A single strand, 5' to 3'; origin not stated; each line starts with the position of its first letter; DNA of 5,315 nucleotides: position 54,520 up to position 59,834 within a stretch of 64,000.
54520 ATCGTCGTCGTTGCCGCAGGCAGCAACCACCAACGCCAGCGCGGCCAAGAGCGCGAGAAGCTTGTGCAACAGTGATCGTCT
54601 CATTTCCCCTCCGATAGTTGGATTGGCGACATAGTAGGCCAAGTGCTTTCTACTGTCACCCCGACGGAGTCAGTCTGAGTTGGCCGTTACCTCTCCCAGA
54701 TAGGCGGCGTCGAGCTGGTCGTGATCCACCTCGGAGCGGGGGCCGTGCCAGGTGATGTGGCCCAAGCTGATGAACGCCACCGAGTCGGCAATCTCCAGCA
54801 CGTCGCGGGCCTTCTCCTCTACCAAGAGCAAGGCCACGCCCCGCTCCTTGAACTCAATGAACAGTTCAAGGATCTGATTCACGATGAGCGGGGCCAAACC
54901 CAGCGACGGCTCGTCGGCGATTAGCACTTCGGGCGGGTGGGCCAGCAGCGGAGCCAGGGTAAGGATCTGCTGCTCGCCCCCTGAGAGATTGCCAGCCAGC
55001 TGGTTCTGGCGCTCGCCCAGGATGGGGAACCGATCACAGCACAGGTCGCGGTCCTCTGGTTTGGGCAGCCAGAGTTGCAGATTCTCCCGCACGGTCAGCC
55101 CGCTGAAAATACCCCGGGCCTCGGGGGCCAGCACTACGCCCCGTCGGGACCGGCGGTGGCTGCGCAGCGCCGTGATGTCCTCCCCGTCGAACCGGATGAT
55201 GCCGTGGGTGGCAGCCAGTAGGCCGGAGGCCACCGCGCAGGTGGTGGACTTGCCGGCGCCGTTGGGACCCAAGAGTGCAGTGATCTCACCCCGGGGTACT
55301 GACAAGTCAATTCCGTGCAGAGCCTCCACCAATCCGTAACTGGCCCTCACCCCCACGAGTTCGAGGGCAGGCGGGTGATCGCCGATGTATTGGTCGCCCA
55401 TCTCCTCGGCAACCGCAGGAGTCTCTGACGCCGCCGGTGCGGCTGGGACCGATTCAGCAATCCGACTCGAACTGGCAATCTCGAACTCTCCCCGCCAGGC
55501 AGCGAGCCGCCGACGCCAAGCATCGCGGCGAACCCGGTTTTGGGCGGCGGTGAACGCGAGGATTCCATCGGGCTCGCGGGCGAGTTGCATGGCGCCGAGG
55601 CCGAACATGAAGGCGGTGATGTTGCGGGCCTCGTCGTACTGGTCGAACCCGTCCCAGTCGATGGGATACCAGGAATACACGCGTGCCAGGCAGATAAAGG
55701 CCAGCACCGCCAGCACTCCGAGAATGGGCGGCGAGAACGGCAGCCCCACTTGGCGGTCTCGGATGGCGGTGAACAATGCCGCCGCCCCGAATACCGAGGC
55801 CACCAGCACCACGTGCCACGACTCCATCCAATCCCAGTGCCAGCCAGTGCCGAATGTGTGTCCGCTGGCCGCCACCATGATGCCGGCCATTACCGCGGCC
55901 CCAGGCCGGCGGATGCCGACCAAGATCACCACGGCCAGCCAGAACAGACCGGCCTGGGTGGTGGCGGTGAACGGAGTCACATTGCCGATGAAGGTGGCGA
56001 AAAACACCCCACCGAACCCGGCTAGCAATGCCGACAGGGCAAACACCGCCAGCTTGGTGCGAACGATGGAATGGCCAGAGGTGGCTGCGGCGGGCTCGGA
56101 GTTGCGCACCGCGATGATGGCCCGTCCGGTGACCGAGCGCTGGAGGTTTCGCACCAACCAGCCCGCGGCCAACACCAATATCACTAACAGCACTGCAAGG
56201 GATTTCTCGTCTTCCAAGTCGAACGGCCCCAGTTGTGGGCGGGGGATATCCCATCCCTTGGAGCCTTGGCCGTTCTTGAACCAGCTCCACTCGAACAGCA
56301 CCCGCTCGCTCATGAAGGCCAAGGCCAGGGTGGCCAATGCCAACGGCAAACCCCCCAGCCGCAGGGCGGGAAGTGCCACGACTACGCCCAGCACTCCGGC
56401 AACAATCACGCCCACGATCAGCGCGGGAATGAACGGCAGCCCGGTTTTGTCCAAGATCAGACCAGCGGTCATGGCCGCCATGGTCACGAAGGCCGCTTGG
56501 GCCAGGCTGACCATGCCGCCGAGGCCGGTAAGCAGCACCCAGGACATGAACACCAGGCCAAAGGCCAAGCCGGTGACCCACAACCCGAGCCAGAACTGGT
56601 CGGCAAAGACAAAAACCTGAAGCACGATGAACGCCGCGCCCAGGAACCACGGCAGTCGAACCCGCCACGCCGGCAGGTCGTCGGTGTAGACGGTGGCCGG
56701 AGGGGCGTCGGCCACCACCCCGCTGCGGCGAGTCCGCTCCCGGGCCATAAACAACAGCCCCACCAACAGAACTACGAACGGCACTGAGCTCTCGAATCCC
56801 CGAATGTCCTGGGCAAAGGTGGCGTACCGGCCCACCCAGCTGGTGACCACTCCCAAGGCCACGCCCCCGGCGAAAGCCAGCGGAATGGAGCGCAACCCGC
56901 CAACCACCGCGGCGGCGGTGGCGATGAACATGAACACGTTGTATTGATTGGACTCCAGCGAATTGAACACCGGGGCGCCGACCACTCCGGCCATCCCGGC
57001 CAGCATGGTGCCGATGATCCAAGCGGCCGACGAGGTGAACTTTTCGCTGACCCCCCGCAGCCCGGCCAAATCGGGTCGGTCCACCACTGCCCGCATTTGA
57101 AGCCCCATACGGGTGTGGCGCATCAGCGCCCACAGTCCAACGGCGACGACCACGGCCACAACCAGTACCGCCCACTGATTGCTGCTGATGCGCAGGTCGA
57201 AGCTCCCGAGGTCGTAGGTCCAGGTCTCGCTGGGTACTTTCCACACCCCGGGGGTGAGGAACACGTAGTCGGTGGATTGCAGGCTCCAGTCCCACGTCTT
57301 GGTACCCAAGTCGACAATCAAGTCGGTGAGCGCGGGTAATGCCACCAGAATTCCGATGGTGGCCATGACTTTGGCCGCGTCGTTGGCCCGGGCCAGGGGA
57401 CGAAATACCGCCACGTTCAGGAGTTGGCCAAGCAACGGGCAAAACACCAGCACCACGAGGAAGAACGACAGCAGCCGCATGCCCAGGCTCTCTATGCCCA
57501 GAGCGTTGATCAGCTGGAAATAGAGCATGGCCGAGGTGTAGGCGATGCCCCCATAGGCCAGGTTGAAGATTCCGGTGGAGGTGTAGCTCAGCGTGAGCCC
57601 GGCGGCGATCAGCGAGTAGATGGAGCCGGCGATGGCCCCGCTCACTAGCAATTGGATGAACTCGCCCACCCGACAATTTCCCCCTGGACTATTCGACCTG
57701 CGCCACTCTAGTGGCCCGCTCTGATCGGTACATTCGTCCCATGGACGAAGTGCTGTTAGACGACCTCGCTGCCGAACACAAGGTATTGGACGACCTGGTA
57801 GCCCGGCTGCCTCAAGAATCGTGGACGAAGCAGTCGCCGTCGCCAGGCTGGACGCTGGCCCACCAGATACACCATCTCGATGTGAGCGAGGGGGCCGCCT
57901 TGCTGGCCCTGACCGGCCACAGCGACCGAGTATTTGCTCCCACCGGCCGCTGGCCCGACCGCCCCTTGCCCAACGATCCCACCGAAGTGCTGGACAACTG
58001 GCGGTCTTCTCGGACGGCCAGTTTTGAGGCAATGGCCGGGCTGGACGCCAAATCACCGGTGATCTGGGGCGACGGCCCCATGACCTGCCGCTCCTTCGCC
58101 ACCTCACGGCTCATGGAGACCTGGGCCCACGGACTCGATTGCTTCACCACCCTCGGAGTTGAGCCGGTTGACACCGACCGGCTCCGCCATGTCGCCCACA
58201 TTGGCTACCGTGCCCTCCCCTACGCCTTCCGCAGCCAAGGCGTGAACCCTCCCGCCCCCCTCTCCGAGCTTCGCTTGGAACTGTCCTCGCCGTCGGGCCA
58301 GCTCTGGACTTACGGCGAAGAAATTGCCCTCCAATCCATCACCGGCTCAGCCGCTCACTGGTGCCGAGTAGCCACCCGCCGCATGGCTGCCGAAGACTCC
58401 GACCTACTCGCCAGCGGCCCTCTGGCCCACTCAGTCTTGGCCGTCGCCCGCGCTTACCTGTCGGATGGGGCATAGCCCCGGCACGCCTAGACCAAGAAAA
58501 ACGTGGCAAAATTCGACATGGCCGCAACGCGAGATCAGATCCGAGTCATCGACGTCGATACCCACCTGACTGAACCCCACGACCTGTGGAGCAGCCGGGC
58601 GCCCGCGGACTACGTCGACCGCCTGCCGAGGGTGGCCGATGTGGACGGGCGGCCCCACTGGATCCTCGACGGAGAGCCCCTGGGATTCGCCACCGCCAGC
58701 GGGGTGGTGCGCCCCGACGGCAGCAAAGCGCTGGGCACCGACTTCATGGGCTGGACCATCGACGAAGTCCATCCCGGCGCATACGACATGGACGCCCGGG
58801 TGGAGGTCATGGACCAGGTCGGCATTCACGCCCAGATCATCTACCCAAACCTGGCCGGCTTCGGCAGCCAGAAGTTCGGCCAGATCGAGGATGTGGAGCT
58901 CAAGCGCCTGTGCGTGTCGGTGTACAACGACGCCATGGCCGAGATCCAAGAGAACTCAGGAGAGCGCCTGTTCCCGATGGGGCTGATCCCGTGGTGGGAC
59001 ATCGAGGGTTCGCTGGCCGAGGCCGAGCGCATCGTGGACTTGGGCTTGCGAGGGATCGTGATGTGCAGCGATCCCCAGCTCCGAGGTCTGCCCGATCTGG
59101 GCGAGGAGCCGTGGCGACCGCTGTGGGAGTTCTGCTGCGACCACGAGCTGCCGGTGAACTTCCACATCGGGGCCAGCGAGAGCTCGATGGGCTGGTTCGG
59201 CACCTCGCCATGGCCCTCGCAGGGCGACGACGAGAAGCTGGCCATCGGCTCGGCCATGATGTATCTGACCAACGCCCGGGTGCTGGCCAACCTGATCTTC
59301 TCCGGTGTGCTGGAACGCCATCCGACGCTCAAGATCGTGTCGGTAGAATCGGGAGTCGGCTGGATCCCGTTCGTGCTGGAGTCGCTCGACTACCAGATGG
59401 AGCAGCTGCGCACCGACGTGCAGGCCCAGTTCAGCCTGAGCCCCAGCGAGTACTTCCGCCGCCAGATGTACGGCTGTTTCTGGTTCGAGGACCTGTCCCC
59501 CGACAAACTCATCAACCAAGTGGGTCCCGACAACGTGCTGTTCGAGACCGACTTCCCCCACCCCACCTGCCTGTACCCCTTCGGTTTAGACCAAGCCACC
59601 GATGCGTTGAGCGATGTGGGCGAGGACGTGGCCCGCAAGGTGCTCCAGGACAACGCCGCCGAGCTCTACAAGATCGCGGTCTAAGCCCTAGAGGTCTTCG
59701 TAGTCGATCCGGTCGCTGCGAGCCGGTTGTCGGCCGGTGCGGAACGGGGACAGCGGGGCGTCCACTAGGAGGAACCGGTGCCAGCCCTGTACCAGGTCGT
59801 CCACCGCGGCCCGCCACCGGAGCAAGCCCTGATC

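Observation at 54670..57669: LivH-LivM-LivF triple fusion: two permease domains and one ATPase in one chain, with no LivG in the locus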

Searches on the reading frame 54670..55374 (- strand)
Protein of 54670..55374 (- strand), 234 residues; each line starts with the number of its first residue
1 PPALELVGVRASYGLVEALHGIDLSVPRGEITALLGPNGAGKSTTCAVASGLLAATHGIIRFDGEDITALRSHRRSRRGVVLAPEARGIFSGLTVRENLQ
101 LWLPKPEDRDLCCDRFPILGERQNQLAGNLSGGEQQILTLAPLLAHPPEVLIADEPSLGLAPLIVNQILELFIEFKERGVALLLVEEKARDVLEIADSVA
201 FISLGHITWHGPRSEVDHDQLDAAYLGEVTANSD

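Call 59: search_solved_structures(query=window:54670-55374:-, max_evalue=1e-35, show_alignments=1)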
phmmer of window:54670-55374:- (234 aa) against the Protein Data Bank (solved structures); distinct sequences matched with E-value up to 1e-35: 1.
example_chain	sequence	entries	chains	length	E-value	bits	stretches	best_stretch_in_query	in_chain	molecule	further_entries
1ji0_A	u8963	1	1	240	2.5e-49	171.3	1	4-227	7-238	ABC transporter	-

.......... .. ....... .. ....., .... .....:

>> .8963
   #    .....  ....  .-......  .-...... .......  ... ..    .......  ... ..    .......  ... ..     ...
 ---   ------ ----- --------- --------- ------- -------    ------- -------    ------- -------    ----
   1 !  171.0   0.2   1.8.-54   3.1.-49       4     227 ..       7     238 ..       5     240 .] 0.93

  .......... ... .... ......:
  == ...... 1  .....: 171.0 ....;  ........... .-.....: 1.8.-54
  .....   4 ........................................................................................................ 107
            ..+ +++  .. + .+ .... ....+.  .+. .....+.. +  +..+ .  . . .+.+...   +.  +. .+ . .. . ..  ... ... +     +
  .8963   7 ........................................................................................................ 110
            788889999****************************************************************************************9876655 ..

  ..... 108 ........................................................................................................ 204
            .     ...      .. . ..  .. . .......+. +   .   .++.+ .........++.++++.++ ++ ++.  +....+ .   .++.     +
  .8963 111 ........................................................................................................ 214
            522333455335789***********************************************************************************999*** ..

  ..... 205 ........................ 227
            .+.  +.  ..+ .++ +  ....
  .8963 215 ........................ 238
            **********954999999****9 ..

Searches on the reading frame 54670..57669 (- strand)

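Call 7: search_protein_families(library=pfam, proteins=[window:54670-57669:-], max_evalue=0.01)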
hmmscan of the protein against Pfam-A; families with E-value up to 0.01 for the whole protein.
window:54670-57669:- (999 aa): 3 families
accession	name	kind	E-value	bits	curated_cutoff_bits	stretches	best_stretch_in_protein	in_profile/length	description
PF02653.21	BPD_transp_2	-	7e-57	193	26.8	2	364-622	6-260/269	Branched-chain amino acid transport system / permease component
PF00005.33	ABC_tran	-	1.2e-26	94.4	25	1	784-922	1-136/137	ABC transporter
PF13304.12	AAA_21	-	9.3e-09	36.2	27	1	885-949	228-295/304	AAA domain, putative AbiEii toxin, Type IV TA system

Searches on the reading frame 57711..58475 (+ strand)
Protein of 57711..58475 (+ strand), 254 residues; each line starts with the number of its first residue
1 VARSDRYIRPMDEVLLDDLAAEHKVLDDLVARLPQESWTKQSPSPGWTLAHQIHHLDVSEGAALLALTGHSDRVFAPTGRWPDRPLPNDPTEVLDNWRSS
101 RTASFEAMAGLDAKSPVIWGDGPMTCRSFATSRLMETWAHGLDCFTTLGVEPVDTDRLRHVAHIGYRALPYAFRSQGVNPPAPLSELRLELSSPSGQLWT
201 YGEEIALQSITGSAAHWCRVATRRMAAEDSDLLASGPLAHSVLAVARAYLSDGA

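Call 7: search_protein_families(library=pfam, proteins=[window:57711-58475:+], max_evalue=0.01)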
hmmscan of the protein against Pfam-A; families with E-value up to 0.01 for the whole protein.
window:57711-58475:+ (254 aa): 3 families
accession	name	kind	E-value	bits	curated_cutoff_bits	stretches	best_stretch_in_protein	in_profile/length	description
PF11716.13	MDMPI_N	-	1.8e-21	77.7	24.2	1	19-143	1-138/140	Mycothiol maleylpyruvate isomerase N-terminal domain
PF12867.12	DinB_2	-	1.1e-09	39.3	24.8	1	21-130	4-114/128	DinB superfamily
PF05163.17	DinB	-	0.0004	20.8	23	1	15-77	8-63/165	DinB family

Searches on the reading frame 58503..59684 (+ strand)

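Call 45: search_protein_families(library=pfam, proteins=[window:58503-59684:+], max_evalue=0.001)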
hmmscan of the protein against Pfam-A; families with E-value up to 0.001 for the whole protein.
window:58503-59684:+ (393 aa): 1 family
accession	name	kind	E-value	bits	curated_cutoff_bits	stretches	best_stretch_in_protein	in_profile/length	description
PF04909.20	Amidohydro_2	-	1.4e-30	107.6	26.4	1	16-391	1-289/289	Amidohydrolase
